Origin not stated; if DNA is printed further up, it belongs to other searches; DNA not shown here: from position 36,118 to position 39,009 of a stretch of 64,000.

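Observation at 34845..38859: GtrB-GtrA-GT-C three-component glycosylation system with an LmbE deacetylase fused to the GT-C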

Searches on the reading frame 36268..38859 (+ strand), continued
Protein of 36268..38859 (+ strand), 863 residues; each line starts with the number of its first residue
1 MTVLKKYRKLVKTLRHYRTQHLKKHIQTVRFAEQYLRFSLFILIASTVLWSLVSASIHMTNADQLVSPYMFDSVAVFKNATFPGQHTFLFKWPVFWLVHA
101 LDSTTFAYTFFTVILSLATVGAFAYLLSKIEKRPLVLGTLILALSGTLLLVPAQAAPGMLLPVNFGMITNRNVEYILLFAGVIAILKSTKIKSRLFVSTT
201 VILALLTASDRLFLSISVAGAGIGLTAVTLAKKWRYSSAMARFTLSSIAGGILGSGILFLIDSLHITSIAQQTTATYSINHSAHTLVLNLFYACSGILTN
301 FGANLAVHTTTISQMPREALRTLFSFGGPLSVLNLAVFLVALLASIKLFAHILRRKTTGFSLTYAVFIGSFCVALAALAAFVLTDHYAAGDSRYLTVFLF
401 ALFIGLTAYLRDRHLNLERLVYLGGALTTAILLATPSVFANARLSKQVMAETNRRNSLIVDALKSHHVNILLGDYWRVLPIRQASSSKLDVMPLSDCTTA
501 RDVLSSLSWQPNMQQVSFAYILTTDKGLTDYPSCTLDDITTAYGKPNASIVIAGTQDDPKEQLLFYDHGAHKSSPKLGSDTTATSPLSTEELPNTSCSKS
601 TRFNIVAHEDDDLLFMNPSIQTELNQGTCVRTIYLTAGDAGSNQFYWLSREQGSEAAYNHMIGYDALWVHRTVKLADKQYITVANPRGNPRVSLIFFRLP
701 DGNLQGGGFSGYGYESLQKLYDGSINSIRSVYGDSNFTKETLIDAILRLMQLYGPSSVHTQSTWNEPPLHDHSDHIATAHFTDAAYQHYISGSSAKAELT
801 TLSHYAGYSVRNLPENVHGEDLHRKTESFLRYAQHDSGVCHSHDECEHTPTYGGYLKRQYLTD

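Call 28: fold_search(model_id=the predicted structure, library=pdb)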
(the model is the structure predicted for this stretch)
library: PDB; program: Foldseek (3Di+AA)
matches with E <= 10: 556; with E <= 0.001: 28
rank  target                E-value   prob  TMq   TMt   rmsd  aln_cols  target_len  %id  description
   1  2ixd_A                7.9e-05  1.00  0.19  0.62   5.7       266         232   19  Crystal structure of the putative deacetylase BC1534 from Bacillus cereus (released 2007-07-17)
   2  6p2t                  8.6e-05  1.00  0.18  0.60   5.9       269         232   15  BshB from Bacillus subtilis complexed with citrate (released 2020-01-08)
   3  6ull                  1.0e-04  1.00  0.19  0.62   5.6       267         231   16  BshB from Bacillus subtilis complexed with a substrate analogue (released 2020-01-08)
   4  2ixd_B                1.0e-04  1.00  0.18  0.61   5.6       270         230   17  Crystal structure of the putative deacetylase BC1534 from Bacillus cereus (released 2007-07-17)
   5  1uan_B                1.1e-04  1.00  0.17  0.56   6.6       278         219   17  Crystal structure of the conserved protein TT1542 from Thermus thermophilus HB8 (released 2003-08-05)
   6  8bgn_A                1.6e-04  1.00  0.18  0.54   5.7       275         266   14  N,N-diacetylchitobiose deacetylase from Pyrococcus chitonophagus (released 2023-01-11)
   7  4xm2_B                2.0e-04  1.00  0.18  0.53   6.3       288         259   14  N,N'-diacetylchitobiose deacetylase from Pyrococcus furiosus in the absence of cadmium (released 2015-06-10)
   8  8bgo_B                2.8e-04  1.00  0.19  0.55   5.6       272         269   14  N,N-diacetylchitobiose deacetylase from Pyrococcus chitonophagus with substrate N,N-diacetylchitobiose (released 2023-01-11)
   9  4xm1_D                3.1e-04  1.00  0.19  0.57   5.6       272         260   13  N,N'-diacetylchitobiose deacetylase from Pyrococcus furiosus in the presence of cadmium (released 2015-06-10)
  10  3wl4_A                3.5e-04  1.00  0.19  0.54   6.2       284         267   14  N,N'-diacetylchitobiose deacetylase (Se-derivative) from Pyrococcus furiosus (released 2014-05-07)
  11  8bgo_A                3.7e-04  1.00  0.19  0.54   5.7       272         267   14  N,N-diacetylchitobiose deacetylase from Pyrococcus chitonophagus with substrate N,N-diacetylchitobiose (released 2023-01-11)
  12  4xm0_B                3.8e-04  1.00  0.19  0.57   5.6       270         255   12  N,N'-diacetylchitobiose deacetylase (SeMet derivative) from Pyrococcus furiosus in the absence of cadmium (released 2015-06-10)
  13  1uan_A                3.8e-04  1.00  0.16  0.53   7.2       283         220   17  Crystal structure of the conserved protein TT1542 from Thermus thermophilus HB8 (released 2003-08-05)
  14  8bgo_C                4.2e-04  1.00  0.19  0.54   5.7       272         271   14  N,N-diacetylchitobiose deacetylase from Pyrococcus chitonophagus with substrate N,N-diacetylchitobiose (released 2023-01-11)
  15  1q74_C                4.2e-04  1.00  0.17  0.49   6.7       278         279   13  The Crystal Structure of 1D-myo-inositol 2-acetamido-2-deoxy-alpha-D-glucopyranoside Deacetylase (MshB) (released 2003-12-02)
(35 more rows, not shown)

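Call 35: find_encoding_contigs(protein=P0120, flank=6000, max_places=2)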
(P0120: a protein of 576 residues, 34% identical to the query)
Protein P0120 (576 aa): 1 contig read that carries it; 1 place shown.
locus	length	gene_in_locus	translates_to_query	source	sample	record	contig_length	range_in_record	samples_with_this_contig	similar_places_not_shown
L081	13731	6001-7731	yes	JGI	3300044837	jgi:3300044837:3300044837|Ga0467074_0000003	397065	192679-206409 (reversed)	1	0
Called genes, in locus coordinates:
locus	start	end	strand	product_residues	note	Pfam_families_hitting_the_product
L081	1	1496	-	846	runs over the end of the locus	PF00270:DEAD, PF13401:AAA_22 (faint), PF00271:Helicase_C, PF04408:WHD_HA2 (weak)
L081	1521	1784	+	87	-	-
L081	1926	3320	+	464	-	-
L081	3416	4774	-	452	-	PF01565:FAD_binding_4, PF08031:BBE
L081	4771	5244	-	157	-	PF12802:MarR_2 (weak), PF13545:HTH_Crp_2 (faint), PF22166:WHD_ArnR1 (weak), PF01047:MarR (weak)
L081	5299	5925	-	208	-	PF04203:Sortase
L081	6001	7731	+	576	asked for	-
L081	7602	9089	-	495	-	PF26550:Tricorn_2nd, PF00930:DPPIV_N (faint), PF26549:Tricorn_N, PF07676:PD40 (weak), PF26549:Tricorn_N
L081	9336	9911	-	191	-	PF28474:DUF8412, PF13376:OmdA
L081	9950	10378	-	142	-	PF10604:Polyketide_cyc2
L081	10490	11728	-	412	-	-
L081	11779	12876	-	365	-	PF03537:Glyco_hydro_114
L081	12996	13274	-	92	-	-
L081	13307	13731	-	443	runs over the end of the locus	PF00733:Asn_synthase (faint)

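Call 36: find_encoding_contigs(protein=P0119, flank=6000, max_places=2)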
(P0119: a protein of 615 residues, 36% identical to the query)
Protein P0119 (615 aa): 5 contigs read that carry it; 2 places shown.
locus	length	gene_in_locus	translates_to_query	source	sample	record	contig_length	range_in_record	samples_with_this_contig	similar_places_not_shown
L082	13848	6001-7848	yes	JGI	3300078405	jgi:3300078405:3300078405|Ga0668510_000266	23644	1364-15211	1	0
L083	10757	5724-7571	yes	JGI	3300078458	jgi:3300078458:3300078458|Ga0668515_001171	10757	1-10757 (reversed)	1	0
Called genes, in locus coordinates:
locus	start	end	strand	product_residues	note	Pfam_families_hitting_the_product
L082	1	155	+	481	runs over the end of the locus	PF13727:CoA_binding_3, PF02397:Bac_transf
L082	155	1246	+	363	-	PF13439:Glyco_transf_4, PF20706:GT4-conflict (weak), PF00534:Glycos_transf_1, PF13692:Glyco_trans_1_4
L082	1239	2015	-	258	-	PF00702:Hydrolase (weak), PF08282:Hydrolase_3, PF03332:PMM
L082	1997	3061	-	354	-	PF00483:NTP_transferase, PF12804:NTP_transf_3 (weak), PF22640:ManC_GMP_beta-helix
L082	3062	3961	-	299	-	PF00483:NTP_transferase, PF12804:NTP_transf_3 (weak)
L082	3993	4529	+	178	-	PF01050:MannoseP_isomer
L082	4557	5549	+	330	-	PF00535:Glycos_transf_2, PF10111:Glyco_tranf_2_2 (weak), PF13641:Glyco_tranf_2_3 (weak)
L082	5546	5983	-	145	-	PF04138:GtrA_DPMS_TM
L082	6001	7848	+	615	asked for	-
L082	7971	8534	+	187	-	-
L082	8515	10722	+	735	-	PF16158:N_BRCA1_IG (weak), PF01453:B_lectin (faint)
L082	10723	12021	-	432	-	PF00534:Glycos_transf_1, PF13692:Glyco_trans_1_4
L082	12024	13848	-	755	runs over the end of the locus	PF00534:Glycos_transf_1, PF13692:Glyco_trans_1_4 (faint), PF13524:Glyco_trans_1_2 (weak)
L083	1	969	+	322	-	?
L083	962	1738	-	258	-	PF00702:Hydrolase (weak), PF08282:Hydrolase_3, PF03332:PMM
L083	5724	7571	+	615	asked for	-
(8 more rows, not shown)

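Call 62: find_encoding_contigs(protein=P0001, flank=1000, max_places=3)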
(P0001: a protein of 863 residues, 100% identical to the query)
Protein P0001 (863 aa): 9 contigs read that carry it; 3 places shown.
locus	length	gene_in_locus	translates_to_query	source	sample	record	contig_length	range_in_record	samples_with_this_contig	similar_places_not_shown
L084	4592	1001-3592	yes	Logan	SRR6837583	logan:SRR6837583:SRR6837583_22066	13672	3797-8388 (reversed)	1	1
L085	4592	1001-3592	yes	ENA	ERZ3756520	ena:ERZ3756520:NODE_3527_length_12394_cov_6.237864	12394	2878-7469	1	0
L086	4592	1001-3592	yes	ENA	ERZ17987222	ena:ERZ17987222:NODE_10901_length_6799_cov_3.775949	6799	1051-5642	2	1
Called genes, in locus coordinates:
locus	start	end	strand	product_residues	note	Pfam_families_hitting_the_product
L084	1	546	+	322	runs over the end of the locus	PF00535:Glycos_transf_2, PF13641:Glyco_tranf_2_3 (weak)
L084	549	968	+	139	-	PF04138:GtrA_DPMS_TM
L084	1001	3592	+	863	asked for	PF02585:PIG-L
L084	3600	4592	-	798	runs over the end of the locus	PF09364:XFP_N, PF03894:XFP, PF09363:XFP_C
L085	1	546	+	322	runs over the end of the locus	PF00535:Glycos_transf_2, PF13641:Glyco_tranf_2_3 (weak)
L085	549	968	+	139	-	PF04138:GtrA_DPMS_TM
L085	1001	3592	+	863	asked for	PF02585:PIG-L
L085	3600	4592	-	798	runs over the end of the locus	PF09364:XFP_N, PF03894:XFP, PF09363:XFP_C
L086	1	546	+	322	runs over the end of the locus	PF00535:Glycos_transf_2, PF13641:Glyco_tranf_2_3 (weak)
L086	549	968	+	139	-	PF04138:GtrA_DPMS_TM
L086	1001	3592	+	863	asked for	PF02585:PIG-L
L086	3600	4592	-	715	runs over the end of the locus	?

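Call 68: search_protein_families(library=pfam, alignment_id=A1, max_evalue=10)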
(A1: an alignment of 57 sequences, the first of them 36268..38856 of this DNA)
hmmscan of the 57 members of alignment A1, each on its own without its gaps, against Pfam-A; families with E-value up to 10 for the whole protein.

A. member 1, window:36268-38856:+ (863 aa): 3 families
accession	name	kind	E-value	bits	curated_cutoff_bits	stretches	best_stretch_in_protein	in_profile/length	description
PF02585.22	PIG-L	-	6.4e-13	49.8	28.2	1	604-785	2-128/129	GlcNAc-PI de-N-acetylase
PF05805.17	L6_membrane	-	0.018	15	30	1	247-299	48-99/191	L6 membrane protein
PF13860.13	FlgD_ig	-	0.26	11.7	27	1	621-650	28-58/79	FlgD Ig-like domain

B. families by the number of members that match (of 57 scanned): 37 families (the first 25 are shown)
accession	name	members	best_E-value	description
PF02585.22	PIG-L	53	4.8e-15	GlcNAc-PI de-N-acetylase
PF18245.6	XRN1_DBM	6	0.029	5-3 exonuclease XRN1 DCP1-binding motif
PF06703.16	SPC25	3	0.011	Microsomal signal peptidase 25 kDa subunit (SPC25)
PF15817.10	TMEM40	2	0.32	Transmembrane protein 40 family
PF07695.17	7TMR-DISM_7TM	2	6.8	7TM diverse intracellular signalling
PF07382.16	HC2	1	5.2e-06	Histone H1-like nucleoprotein HC2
PF03647.18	Tmemb_14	1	0.00079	Transmembrane proteins 14C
PF20447.3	DUF6704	1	0.0081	Family of unknown function (DUF6704)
PF05805.17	L6_membrane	1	0.018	L6 membrane protein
PF09946.14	DUF2178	1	0.023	Predicted membrane protein (DUF2178)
PF11872.13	DUF3392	1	0.062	Protein of unknown function (DUF3392)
PF11760.13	CbiG_N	1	0.079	Cobalamin synthesis G N-terminal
PF13425.11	O-antigen_lig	1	0.086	O-antigen ligase like membrane protein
PF03080.22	Neprosin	1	0.095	Neprosin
PF06939.16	DUF1286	1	0.097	Protein of unknown function (DUF1286)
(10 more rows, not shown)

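Call 77: find_encoding_contigs(protein=P0117, flank=5000, max_places=1)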
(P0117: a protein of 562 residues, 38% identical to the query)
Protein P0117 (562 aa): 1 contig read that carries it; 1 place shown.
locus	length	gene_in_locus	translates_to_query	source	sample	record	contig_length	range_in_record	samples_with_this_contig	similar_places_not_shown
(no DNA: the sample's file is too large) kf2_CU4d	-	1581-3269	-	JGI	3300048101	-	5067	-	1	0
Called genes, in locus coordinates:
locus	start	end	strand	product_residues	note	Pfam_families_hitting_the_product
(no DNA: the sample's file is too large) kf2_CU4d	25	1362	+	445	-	PF02585:PIG-L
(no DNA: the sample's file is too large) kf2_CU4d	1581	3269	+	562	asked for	-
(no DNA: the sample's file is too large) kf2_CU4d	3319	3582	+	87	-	PF09656:PGPGW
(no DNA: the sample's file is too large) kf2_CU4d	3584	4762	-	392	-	-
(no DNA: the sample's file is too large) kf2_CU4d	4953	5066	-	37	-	?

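Call 78: find_encoding_contigs(protein=P0118, flank=5000, max_places=1)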
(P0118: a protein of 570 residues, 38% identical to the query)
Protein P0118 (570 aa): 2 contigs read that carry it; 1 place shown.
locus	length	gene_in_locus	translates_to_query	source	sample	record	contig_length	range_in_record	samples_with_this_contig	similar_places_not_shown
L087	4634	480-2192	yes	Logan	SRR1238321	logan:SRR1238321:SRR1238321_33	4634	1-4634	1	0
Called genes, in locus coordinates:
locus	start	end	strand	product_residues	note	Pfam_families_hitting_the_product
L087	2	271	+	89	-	?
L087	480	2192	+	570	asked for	-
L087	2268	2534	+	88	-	PF09656:PGPGW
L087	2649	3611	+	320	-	PF00005:ABC_tran, PF13304:AAA_21, PF13732:DrrA1-3_C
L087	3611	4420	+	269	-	PF01061:ABC2_membrane, PF12698:ABC2_membrane_3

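Call 84: find_related_loci(query=A4, collection=metagenome_contigs, flank=4000)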
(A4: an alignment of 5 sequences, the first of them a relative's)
Query A4 (562 aa) in metagenome_contigs; peptide patterns used: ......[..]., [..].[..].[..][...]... (x = any residue, [..] = any of these).
211 stretches matched a pattern; 167 encode a relative of the query (tblastn E <= 1e-3); the best 80 are kept; 80 distinct loci.
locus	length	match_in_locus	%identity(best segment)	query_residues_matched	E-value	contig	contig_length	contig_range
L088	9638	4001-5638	42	22-562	2e-124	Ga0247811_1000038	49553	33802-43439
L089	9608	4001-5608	43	20-558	5e-122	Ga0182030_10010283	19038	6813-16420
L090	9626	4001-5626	40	15-557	3e-121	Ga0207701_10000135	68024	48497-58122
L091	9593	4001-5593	42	24-557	5e-120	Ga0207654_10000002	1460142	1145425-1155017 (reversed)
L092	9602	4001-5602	41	23-557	7e-118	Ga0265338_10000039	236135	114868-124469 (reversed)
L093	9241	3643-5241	39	25-557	8e-116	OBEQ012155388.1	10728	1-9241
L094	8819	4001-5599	39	25-557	1e-115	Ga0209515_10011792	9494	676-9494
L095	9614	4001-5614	39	25-559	1e-114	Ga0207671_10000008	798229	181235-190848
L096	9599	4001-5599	40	23-557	4e-114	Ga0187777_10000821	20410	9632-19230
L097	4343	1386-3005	39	22-561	2e-115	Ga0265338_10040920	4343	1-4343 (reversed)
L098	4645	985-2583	41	24-557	7e-115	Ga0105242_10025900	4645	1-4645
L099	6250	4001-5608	39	23-558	2e-113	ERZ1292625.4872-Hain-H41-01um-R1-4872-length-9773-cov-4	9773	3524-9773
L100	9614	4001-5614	40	19-558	3e-113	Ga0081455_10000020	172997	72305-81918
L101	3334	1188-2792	39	23-559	2e-116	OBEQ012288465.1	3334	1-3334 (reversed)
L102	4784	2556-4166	41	21-557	8e-114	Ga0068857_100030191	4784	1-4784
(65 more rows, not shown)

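Call 91: find_encoding_contigs(protein=P0118, flank=6000, max_places=5)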
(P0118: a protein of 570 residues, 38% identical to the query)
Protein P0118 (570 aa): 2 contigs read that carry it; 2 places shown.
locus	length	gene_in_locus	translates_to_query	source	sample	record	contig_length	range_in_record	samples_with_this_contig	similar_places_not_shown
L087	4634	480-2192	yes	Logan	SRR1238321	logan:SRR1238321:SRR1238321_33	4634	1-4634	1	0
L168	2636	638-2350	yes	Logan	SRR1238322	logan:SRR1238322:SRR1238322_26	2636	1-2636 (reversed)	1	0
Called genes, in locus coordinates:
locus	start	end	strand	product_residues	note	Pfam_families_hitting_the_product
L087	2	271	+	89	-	?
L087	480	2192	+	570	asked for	-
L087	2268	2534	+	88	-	PF09656:PGPGW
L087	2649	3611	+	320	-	PF00005:ABC_tran, PF13304:AAA_21, PF13732:DrrA1-3_C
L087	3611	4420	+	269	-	PF01061:ABC2_membrane, PF12698:ABC2_membrane_3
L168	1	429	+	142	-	?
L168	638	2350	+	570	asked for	-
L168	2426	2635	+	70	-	?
